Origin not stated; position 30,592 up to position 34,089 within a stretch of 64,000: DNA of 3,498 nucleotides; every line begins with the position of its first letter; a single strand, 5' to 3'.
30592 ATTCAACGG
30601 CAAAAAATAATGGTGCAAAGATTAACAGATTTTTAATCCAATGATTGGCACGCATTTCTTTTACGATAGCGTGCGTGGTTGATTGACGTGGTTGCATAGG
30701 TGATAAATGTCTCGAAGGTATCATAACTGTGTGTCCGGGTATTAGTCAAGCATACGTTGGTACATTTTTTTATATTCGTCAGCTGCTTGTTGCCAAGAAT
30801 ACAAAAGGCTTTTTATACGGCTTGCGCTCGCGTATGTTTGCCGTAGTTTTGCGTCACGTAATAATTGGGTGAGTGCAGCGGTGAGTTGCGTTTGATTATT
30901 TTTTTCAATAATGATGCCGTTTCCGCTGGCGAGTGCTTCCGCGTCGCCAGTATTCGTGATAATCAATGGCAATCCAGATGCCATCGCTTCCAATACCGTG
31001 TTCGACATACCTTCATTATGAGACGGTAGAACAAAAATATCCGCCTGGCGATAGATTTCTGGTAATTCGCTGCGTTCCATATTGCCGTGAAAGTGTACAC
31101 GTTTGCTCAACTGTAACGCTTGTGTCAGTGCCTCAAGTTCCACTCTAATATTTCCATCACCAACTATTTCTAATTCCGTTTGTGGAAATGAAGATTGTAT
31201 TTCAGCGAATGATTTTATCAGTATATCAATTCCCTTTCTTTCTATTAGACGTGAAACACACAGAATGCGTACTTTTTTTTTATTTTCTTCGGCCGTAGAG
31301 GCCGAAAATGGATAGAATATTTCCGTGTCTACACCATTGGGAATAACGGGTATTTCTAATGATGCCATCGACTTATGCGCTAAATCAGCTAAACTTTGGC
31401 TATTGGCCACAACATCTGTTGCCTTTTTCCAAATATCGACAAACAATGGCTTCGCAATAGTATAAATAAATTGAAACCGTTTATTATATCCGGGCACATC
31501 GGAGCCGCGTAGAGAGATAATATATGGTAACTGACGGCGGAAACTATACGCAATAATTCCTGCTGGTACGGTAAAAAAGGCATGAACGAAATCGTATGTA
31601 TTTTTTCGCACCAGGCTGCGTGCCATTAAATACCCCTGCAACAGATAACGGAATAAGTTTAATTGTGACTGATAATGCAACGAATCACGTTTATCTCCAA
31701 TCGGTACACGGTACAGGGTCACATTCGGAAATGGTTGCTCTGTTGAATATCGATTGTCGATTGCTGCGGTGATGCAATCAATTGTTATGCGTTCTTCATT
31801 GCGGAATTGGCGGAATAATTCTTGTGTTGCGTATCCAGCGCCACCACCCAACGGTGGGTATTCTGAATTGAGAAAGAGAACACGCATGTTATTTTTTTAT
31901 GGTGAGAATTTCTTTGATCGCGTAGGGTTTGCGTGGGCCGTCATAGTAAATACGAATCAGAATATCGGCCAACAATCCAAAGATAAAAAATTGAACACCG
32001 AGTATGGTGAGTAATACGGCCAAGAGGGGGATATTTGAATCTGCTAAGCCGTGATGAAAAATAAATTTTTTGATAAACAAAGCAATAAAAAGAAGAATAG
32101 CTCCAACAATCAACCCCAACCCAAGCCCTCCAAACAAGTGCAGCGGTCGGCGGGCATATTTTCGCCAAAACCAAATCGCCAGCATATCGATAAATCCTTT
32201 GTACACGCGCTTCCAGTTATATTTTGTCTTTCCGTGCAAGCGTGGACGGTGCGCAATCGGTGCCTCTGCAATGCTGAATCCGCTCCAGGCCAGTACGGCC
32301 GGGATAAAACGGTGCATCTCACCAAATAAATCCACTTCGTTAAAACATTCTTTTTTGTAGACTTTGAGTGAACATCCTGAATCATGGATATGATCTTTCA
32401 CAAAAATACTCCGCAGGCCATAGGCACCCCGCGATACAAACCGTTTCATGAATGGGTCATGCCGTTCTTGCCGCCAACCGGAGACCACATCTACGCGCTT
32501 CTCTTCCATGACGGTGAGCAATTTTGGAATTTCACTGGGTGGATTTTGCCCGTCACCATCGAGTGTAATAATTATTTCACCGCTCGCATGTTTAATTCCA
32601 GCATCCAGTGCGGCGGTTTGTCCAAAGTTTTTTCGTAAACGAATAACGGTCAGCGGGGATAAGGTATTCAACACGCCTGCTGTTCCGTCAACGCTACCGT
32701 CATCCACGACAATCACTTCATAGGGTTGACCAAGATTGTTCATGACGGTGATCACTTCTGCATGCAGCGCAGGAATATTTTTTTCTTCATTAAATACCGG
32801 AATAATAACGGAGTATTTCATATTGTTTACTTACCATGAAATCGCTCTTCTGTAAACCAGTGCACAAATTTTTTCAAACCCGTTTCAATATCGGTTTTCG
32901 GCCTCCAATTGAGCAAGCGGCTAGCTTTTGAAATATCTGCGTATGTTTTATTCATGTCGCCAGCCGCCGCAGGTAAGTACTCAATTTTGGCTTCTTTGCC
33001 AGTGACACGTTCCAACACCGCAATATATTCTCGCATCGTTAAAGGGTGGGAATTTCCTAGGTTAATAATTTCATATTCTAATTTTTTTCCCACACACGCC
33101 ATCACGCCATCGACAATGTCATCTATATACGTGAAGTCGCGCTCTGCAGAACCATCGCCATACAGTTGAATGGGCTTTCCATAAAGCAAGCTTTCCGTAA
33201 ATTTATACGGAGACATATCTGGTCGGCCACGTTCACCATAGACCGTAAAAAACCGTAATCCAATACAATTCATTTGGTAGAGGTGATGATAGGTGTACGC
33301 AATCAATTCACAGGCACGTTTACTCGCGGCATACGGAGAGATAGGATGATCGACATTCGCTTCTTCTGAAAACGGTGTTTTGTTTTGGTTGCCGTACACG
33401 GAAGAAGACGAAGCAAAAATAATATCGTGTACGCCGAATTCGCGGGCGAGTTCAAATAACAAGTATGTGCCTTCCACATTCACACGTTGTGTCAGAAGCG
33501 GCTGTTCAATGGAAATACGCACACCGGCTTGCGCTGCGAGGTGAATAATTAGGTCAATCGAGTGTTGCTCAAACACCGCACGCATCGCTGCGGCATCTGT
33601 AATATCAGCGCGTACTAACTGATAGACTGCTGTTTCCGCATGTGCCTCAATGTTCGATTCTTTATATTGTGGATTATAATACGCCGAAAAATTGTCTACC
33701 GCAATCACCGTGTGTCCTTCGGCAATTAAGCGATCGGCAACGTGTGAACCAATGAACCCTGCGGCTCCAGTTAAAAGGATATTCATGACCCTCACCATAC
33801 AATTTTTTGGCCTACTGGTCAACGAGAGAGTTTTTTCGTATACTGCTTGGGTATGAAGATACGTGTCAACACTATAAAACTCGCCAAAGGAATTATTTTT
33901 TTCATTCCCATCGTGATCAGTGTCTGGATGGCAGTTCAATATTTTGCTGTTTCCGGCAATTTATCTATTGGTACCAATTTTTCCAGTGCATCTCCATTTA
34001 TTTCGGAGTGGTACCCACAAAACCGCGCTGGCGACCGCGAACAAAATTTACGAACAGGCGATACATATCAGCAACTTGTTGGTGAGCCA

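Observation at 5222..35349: A 30-kb contiguous envelope-glycan super-locus with three separate polyprenyl-phosphate-sugar loading enzymes, two GtrA proteins and five GT-C proteins, but no Wzx/Wzy/O-antigen ligase or initiating phosphoglycosyltransferase in view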

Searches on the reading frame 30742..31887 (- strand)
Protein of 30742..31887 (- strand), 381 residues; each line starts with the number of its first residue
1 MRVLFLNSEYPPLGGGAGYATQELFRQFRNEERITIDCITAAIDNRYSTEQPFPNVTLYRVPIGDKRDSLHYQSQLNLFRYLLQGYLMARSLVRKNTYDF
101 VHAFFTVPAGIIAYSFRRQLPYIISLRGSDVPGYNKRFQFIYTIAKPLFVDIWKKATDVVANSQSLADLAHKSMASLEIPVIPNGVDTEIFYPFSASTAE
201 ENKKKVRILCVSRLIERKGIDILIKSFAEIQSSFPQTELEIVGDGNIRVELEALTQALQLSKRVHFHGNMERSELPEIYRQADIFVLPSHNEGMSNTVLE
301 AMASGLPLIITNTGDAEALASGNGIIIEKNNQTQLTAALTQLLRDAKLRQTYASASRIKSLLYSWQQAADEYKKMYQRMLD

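Call 6: search_protein_families(library=pfam, proteins=[window:30742-31887:-], max_evalue=0.01)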
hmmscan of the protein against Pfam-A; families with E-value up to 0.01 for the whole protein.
window:30742-31887:- (381 aa): 6 families
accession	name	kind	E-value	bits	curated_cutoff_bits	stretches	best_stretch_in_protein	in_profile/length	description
PF00534.26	Glycos_transf_1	-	2.2e-39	135.2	26.4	1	200-357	10-170/172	Glycosyl transferases group 1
PF13692.12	Glyco_trans_1_4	-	2e-35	122.6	27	1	207-345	3-142/142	Glycosyl transferases group 1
PF13439.12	Glyco_transf_4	-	7.3e-13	49.3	28.5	1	15-189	2-169/170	Glycosyltransferase Family 4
PF20706.3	GT4-conflict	-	3.3e-11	43.2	26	1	152-371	143-384/385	Family 4 Glycosyltransferase in conflict systems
PF13524.12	Glyco_trans_1_2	-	2.4e-08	34.5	25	1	235-371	13-141/144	Glycosyl transferase-like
PF13477.12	Glyco_trans_4_2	-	4e-06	27.5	23.4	1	78-160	57-136/139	Glycosyl transferase 4-like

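Call 14: search_protein_families(library=ncbifam, proteins=[window:30742-31887:-], max_evalue=0.001)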
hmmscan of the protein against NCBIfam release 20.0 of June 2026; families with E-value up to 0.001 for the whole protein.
window:30742-31887:- (381 aa): 47 families (the best 25 are shown)
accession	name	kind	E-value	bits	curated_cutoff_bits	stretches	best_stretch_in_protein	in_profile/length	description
TIGR03088.1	stp2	hypoth_equivalog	2.2e-40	138.9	409.05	1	129-380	117-374/374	TIGR03088 family PEP-CTERM/XrtA system glycosyltransferase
NF041876.1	EPS_EpsE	equivalog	2.3e-34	119.3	400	1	153-359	159-375/389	exopolysaccharide biosynthesis GT4 family glycosyltransferase EpsE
NF047684.1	TeichurnBiosyTuaC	equivalog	8.1e-33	113.9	550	1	97-380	108-390/391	teichuronic acid biosynthesis protein TuaC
TIGR03999.1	thiol_BshA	equivalog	7.4e-29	100.8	273.7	1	90-380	77-374/375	N-acetyl-alpha-D-glucosaminyl L-malate synthase BshA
NF038229.1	Glyco4_Geo_Pelo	equivalog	2.3e-28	99.2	400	1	91-380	49-337/338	GPMC system family 4 glycosyltransferase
TIGR03449.1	mycothiol_MshA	equivalog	5.3e-26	91.5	462.5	1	155-379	164-403/406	D-inositol-3-phosphate glycosyltransferase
NF046085.1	XrtY_assoc_Gly1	equivalog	1.4e-25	90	400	1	109-380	115-385/387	XrtY-associated glycosyltransferase XYAG1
TIGR04047.1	MSMEG_0565_glyc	hypoth_equivalog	6e-25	88.1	259.85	1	154-378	137-373/373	MSMEG_0565 family glycosyltransferase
NF047880.1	glyco_SdgA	exception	1.1e-24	86.9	800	1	109-356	228-467/488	serine-aspartate repeat adhesin O-glycosyltransferase SdgA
TIGR04063.1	stp3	hypoth_equivalog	1.7e-24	86.5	442.05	1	12-380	11-396/397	TIGR04063 family PEP-CTERM/XrtA system glycosyltransferase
NF038255.1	exopoly_VpsD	equivalog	7.4e-24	84.3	300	1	82-380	86-380/381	VpsD family glycosyltransferase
TIGR04157.1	glyco_rSAM_CFB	subfamily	3.3e-23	82.4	400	1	176-372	192-402/406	TIGR04157 family glycosyltransferase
TIGR02149.1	glgA_Coryne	subfamily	1.5e-20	73.7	302.4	1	1-379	1-390/391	glycogen synthase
NF050063.1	ProtGlycPglJ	equivalog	6.5e-20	71.6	500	1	143-363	132-350/363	N-acetylgalactosamine-N,N'-diacetylbacillosaminyl-diphospho-undecaprenol 4-alpha-N-acetylgalactosaminyltransferase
NF038295.1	EPS_HpsP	equivalog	1.2e-19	70.5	550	1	55-379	51-387/388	hormogonium polysaccharide biosynthesis glycosyltransferase HpsP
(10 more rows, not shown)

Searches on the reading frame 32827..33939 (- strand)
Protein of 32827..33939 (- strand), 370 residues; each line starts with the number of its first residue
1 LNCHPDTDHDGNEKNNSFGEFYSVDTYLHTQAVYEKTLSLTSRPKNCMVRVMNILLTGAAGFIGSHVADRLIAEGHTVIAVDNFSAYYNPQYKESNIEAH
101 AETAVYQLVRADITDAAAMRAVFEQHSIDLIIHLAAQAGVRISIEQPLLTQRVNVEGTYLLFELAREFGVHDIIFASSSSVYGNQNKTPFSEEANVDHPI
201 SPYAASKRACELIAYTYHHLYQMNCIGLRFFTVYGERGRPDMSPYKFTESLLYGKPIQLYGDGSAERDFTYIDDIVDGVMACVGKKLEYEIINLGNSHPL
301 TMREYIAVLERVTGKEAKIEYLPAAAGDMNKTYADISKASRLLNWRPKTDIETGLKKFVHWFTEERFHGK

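Call 6: search_protein_families(library=pfam, proteins=[window:32827-33939:-], max_evalue=0.01)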
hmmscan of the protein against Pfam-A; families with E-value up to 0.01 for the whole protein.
window:32827-33939:- (370 aa): 12 families
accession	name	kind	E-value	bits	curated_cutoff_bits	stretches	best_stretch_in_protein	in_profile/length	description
PF16363.11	GDP_Man_Dehyd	-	2.5e-62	211.7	27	1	55-357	1-331/332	GDP-mannose 4,6 dehydratase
PF01370.27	Epimerase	-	3.3e-62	210.5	20.9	1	54-295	1-240/240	NAD dependent epimerase/dehydratase family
PF01073.25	3Beta_HSD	-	1.6e-20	73.7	22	1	56-278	2-224/280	3-beta hydroxysteroid dehydrogenase/isomerase family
PF04321.23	RmlD_sub_bind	-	2.1e-18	66.8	27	1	52-239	1-157/287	RmlD substrate binding domain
PF02719.21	Polysacc_synt_2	-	1.1e-15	58.1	20.2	1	54-318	1-252/293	Polysaccharide biosynthesis protein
PF07993.18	NAD_binding_4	-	2.6e-08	33.8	20.1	1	56-233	1-207/258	Male sterility protein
PF13460.12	NAD_binding_10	-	5.2e-08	33.4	27.2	1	58-211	1-128/184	NAD(P)H-binding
PF08659.16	KR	-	3.9e-07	30.6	22.6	1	54-190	3-149/180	KR domain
PF05368.20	NmrA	-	3.1e-06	27.5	27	1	53-143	4-85/298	NmrA-like family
PF00106.31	adh_short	-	4.5e-06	26.7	26.6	1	54-137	3-87/195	short chain dehydrogenase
PF13561.12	adh_short_C2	-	5.1e-05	23.4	27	1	58-167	1-117/236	Enoyl-(Acyl carrier protein) reductase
PF07475.17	Hpr_kinase_C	-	0.0016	18.4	33.3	1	48-136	13-106/171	HPr Serine kinase C-terminal domain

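Call 14: search_protein_families(library=ncbifam, proteins=[window:32827-33939:-], max_evalue=0.001)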
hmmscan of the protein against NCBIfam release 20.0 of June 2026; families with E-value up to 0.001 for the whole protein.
window:32827-33939:- (370 aa): 71 families (the best 25 are shown)
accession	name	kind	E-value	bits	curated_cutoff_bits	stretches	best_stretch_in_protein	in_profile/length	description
TIGR01179.1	galE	equivalog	6.6e-59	199.4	262.3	1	53-363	1-326/332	UDP-glucose 4-epimerase GalE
TIGR01181.1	dTDP_gluc_dehyt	equivalog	1.2e-48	165.9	365.1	1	53-366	1-315/321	dTDP-glucose 4,6-dehydratase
NF011728.1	PRK15181.1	equivalog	9.9e-42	143.2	760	1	53-364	17-339/348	Vi polysaccharide biosynthesis UDP-N-acetylglucosaminuronic acid C-4 epimerase TviC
NF007956.0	PRK10675.1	subfamily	3.4e-41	141.5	394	1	52-362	1-329/338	UDP-glucose 4-epimerase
TIGR04180.1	EDH_00030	hypoth_equivalog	4.5e-41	140.8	475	1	54-349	1-296/297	NAD-dependent 4,6-dehydratase LegB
TIGR02197.1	heptose_epim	equivalog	6.8e-37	127.3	274.6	1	54-364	1-315/316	ADP-glyceromanno-heptose 6-epimerase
NF007490.0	PRK10084.1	subfamily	3.2e-33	115.2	649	1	52-364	1-336/361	dTDP-glucose 4,6-dehydratase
TIGR02622.1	CDP_4_6_dhtase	equivalog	1.2e-27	97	278.45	1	53-222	6-173/352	CDP-glucose 4,6-dehydratase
NF007582.0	PRK10217.1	equivalog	1.4e-27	96.8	698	1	53-363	3-332/355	dTDP-glucose 4,6-dehydratase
TIGR01472.1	gmd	equivalog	1.3e-21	77.2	415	1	55-283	4-239/342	GDP-mannose 4,6-dehydratase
NF043036.1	ErythonDh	equivalog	5.4e-20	71.8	325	1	52-251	1-197/321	D-erythronate dehydrogenase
NF047922.1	GDPFucSynFcl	equivalog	2.1e-19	70.1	500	1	107-365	33-304/308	GDP-L-fucose synthase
TIGR03466.1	HpnA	hypoth_equivalog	1.9e-18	66.5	367.65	1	53-214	2-152/327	hopanoid-associated sugar epimerase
NF008872.0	PRK11908.1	equivalog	4e-17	62.3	294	1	52-364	2-337/349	bifunctional UDP-4-keto-pentose/UDP-xylose synthase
NF042422.1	oxyalk_red_OleD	equivalog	2.7e-16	59.8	580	1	52-314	1-251/329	2-alkyl-3-oxoalkanoate reductase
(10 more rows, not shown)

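Call 62: search_solved_structures(query=window:32827-33939:-, max_evalue=1e-30)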
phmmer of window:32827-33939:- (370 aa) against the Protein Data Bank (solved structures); distinct sequences matched with E-value up to 1e-30: 52.
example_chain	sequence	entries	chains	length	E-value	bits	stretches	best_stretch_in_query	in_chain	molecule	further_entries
5u4q_A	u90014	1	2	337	1.4e-81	277.7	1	51-281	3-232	dTDP-glucose 4,6-dehydratase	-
7ys8_A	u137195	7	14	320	1.1e-57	199.1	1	52-365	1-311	UDP-glucose 4-epimerase | UDP-glucose 4-epimerase along with EC 5.1.3.2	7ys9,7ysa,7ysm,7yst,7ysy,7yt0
4zrm_A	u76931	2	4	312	3.7e-55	190.8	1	52-363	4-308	UDP-glucose 4-epimerase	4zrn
6zl6_A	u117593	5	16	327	9.9e-55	189.4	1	52-357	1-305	Epimerase domain-containing protein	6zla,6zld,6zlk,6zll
6zlj_A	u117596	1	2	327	3.6e-54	187.6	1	52-357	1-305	Epimerase domain-containing protein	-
10ke_A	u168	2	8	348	1.2e-43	153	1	53-364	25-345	Capsular polysaccharide biosynthesis protein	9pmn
6kv9_A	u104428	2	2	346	2.1e-43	152.1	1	53-362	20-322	MoeE5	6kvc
6dnt_A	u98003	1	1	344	1e-42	149.8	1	50-364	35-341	NAD-dependent epimerase/dehydratase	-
2b69_A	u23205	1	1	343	1.7e-42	149.1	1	53-365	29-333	UDP-glucuronate decarboxylase 1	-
4gll_A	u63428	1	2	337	1.8e-42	149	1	53-365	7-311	UDP-glucuronic acid decarboxylase 1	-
3ru7_A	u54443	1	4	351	7.4e-42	147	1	54-363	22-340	WbgU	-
3ruc_A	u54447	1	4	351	8e-42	146.9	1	54-363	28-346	WbgU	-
3ru9_A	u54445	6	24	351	8e-42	146.9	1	54-363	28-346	WbgU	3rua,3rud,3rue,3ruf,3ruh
3lu1_A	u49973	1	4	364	8.7e-42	146.8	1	54-363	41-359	WbgU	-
4m55_A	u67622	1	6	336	9e-42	146.8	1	53-365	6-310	UDP-glucuronic acid decarboxylase 1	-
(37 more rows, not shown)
